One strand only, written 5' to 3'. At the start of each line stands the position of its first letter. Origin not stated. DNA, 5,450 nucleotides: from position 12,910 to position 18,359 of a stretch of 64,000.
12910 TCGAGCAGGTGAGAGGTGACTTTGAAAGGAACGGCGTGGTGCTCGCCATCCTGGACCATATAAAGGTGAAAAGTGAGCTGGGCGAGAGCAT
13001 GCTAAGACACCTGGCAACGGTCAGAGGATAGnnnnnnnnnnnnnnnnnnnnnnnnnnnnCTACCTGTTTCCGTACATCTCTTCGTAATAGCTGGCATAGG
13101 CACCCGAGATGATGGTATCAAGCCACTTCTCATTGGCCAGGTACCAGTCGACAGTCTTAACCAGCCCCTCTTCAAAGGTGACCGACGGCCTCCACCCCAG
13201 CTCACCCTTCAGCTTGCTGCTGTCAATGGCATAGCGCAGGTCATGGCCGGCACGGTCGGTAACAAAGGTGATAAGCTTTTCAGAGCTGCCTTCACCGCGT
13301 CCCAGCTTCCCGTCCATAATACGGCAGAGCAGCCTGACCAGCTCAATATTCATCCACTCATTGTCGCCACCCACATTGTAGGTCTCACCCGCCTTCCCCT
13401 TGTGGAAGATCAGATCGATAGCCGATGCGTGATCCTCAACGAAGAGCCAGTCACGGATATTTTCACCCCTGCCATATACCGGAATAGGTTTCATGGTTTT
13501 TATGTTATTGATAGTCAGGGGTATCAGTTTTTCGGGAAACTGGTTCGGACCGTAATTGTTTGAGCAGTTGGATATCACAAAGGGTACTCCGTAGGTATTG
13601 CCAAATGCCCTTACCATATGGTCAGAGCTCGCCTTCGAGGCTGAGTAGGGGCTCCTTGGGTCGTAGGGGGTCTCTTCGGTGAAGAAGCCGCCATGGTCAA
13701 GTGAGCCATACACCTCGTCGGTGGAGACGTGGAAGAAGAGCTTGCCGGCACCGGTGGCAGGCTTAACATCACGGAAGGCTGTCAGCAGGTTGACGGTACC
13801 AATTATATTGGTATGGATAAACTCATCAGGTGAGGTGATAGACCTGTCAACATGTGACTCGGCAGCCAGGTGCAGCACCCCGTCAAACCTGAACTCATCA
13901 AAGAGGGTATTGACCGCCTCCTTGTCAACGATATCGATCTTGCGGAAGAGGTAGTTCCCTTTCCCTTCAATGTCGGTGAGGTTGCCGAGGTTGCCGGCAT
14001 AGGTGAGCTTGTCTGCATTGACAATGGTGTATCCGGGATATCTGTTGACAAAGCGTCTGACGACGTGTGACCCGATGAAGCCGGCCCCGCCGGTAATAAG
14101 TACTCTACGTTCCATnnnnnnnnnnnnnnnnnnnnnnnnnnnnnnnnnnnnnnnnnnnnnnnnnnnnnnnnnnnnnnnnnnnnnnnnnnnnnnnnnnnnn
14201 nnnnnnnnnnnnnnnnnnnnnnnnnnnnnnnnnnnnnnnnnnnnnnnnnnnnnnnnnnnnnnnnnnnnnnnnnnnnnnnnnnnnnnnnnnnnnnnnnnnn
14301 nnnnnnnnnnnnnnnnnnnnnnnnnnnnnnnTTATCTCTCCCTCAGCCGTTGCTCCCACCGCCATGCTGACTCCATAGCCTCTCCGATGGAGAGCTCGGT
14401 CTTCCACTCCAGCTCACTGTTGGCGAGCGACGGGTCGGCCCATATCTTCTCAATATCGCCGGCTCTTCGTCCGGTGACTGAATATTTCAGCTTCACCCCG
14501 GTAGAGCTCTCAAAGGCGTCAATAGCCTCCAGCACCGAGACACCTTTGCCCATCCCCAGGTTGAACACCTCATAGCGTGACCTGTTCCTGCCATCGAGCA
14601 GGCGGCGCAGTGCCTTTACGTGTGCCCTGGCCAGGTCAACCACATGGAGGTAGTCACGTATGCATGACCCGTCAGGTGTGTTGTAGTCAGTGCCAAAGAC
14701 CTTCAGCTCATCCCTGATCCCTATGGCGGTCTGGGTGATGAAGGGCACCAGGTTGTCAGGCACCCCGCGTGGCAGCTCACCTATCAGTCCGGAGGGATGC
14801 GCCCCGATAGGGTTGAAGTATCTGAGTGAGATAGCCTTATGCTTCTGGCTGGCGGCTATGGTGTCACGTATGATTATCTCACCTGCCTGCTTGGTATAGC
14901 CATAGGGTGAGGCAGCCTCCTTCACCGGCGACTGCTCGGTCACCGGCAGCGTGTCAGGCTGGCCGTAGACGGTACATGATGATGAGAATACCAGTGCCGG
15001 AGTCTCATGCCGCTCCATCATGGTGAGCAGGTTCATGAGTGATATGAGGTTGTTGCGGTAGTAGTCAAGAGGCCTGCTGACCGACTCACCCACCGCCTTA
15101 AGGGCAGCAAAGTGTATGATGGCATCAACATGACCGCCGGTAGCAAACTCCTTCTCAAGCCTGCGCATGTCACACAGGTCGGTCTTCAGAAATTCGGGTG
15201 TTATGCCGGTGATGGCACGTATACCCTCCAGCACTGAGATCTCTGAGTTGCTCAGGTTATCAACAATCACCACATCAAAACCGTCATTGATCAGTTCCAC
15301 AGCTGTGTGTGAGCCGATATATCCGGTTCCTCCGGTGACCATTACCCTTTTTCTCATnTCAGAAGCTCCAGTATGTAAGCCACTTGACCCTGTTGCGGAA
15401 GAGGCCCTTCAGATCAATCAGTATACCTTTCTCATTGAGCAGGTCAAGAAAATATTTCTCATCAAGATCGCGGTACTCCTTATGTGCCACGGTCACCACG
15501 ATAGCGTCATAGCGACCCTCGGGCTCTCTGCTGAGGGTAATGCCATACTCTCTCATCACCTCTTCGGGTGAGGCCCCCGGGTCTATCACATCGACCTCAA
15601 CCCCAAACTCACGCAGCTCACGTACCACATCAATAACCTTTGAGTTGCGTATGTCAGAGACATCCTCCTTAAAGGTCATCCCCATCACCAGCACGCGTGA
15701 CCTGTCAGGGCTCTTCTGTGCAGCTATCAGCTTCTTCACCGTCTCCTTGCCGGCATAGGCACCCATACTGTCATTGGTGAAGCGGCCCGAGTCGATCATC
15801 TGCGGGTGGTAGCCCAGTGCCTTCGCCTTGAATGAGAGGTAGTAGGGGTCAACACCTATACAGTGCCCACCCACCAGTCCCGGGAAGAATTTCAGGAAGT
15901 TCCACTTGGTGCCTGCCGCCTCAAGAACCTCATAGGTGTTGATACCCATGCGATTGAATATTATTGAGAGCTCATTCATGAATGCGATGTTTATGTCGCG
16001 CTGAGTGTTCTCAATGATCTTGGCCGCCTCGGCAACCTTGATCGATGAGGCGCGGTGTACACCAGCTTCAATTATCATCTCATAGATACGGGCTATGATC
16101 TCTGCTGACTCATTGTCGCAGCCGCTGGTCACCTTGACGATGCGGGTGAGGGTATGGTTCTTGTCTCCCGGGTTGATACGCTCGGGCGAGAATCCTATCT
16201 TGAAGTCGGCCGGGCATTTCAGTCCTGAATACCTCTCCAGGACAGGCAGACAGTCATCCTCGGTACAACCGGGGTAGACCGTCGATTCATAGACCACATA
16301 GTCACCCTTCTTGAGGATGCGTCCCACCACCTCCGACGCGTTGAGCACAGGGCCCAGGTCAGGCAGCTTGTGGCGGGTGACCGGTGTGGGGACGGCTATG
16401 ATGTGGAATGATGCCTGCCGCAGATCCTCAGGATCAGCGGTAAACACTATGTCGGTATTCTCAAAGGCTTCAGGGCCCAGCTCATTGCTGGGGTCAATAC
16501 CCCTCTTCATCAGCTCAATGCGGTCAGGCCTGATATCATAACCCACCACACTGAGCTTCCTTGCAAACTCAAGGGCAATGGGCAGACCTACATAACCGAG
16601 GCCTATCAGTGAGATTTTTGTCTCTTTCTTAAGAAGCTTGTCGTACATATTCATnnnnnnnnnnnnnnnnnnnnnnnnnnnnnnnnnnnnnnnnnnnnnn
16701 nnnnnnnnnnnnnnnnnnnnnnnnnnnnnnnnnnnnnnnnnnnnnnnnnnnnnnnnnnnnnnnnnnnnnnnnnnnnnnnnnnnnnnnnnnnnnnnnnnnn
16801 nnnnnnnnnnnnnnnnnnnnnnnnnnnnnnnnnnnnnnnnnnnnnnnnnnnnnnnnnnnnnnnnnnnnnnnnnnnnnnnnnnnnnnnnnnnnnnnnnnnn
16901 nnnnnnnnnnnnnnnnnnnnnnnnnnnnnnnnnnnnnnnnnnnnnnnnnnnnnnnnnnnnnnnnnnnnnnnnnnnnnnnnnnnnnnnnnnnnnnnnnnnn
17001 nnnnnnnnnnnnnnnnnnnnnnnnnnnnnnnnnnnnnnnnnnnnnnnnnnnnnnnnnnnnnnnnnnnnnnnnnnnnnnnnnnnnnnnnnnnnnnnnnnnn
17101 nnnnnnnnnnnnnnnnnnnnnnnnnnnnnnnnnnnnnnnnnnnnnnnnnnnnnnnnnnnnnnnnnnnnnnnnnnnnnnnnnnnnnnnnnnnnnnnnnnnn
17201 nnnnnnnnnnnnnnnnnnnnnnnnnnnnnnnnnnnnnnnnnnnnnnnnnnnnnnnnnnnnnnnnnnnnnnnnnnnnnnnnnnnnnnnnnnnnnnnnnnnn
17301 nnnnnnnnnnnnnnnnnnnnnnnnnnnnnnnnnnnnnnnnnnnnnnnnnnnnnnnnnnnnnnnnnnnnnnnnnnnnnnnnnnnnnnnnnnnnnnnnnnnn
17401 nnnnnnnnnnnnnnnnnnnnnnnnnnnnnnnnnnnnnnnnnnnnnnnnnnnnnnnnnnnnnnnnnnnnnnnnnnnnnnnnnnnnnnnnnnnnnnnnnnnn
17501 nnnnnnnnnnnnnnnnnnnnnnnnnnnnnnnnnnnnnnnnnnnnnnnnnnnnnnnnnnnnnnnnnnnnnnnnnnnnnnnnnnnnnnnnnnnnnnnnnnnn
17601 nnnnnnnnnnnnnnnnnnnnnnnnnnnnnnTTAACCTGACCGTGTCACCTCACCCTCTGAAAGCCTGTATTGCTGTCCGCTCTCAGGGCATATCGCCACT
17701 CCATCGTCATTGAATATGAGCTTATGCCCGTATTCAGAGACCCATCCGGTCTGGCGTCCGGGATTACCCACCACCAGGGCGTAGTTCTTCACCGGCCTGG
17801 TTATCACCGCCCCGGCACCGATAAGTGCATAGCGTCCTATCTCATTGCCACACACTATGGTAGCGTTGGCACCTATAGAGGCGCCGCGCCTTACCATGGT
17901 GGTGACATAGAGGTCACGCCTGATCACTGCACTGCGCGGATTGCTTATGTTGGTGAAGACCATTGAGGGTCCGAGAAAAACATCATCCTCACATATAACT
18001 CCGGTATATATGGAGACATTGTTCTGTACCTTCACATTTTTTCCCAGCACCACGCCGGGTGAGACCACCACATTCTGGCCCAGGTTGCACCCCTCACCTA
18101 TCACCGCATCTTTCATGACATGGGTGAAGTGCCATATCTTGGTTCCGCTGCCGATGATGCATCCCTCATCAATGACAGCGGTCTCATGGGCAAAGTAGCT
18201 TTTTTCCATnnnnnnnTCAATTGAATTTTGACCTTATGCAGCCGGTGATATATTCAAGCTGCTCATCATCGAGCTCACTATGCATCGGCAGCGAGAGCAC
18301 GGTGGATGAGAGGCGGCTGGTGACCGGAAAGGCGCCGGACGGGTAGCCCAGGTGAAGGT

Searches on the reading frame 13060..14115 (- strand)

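Call 34: search_protein_families(library=pfam, proteins=[window:13060-14115:-], max_evalue=0.00001)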
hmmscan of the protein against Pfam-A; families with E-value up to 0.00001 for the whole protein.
window:13060-14115:- (351 aa): 6 families
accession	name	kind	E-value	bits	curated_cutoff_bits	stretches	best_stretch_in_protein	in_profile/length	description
PF16363.11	GDP_Man_Dehyd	-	3.8e-90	303.1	27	1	6-320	1-331/332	GDP-mannose 4,6 dehydratase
PF01370.27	Epimerase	-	4.9e-67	226.3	20.9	1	5-249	1-240/240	NAD dependent epimerase/dehydratase family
PF04321.23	RmlD_sub_bind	-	1e-14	54.7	27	1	4-174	2-142/287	RmlD substrate binding domain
PF01073.25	3Beta_HSD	-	3.2e-13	49.8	22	1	6-233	1-225/280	3-beta hydroxysteroid dehydrogenase/isomerase family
PF02719.21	Polysacc_synt_2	-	1.6e-12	47.6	20.2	1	5-118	1-119/293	Polysaccharide biosynthesis protein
PF07993.18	NAD_binding_4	-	1.3e-09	38.1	20.1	1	77-186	89-206/258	Male sterility protein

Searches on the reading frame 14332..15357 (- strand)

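Call 34: search_protein_families(library=pfam, proteins=[window:14332-15357:-], max_evalue=0.00001)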
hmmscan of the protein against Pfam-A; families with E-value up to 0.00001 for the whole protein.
window:14332-15357:- (341 aa): 6 families
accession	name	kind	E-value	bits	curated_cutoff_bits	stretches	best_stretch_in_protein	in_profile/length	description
PF01370.27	Epimerase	-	8.7e-50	169.8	20.9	1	5-267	1-239/240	NAD dependent epimerase/dehydratase family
PF16363.11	GDP_Man_Dehyd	-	1.2e-46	160.2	27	1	6-329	1-330/332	GDP-mannose 4,6 dehydratase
PF01073.25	3Beta_HSD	-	4.6e-12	46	22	1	6-260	1-239/280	3-beta hydroxysteroid dehydrogenase/isomerase family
PF02719.21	Polysacc_synt_2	-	8.8e-10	38.7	20.2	1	5-127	1-128/293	Polysaccharide biosynthesis protein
PF04321.23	RmlD_sub_bind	-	2.5e-07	30.5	27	1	4-166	2-139/287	RmlD substrate binding domain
PF07993.18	NAD_binding_4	-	1.4e-06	28.1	20.1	0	76-167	88-192/258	Male sterility protein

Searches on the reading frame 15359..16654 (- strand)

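Call 34: search_protein_families(library=pfam, proteins=[window:15359-16654:-], max_evalue=0.00001)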
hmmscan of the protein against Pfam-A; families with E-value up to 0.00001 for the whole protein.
window:15359-16654:- (431 aa): 3 families
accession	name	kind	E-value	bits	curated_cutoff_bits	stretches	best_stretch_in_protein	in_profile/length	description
PF03721.20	UDPG_MGDP_dh_N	-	6e-29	101.4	27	1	13-187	2-184/187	UDP-glucose/GDP-mannose dehydrogenase family, NAD binding domain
PF00984.24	UDPG_MGDP_dh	-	5.5e-24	84.5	25.4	1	207-295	2-93/94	UDP-glucose/GDP-mannose dehydrogenase family, central domain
PF03720.21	UDPG_MGDP_dh_C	-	2.8e-22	79.5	30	1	322-419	1-101/103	UDP-glucose/GDP-mannose dehydrogenase family, UDP binding domain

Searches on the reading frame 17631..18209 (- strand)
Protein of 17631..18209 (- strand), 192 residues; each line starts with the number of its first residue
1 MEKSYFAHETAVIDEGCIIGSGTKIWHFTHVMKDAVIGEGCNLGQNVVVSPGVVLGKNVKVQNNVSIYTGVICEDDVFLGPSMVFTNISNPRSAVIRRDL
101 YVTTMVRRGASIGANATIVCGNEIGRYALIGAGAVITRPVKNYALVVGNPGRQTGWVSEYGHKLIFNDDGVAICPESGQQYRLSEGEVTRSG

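Call 32: search_protein_families(library=pfam, proteins=[window:17631-18209:-], max_evalue=0.001)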
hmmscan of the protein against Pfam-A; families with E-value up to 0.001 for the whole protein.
window:17631-18209:- (192 aa): 3 families
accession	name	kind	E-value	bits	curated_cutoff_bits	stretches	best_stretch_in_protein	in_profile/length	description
PF00132.30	Hexapep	-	3.6e-19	68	27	2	16-50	1-35/36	Bacterial transferase hexapeptide (six repeats)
PF25084.1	LbH_EIF2B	-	3.5e-11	43.5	54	1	4-75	9-78/105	EIF2B subunit epsilon LbH domain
PF14602.12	Hexapep_2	-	4.6e-11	42.7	27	1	36-68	3-33/34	Hexapeptide repeat of succinyl-transferase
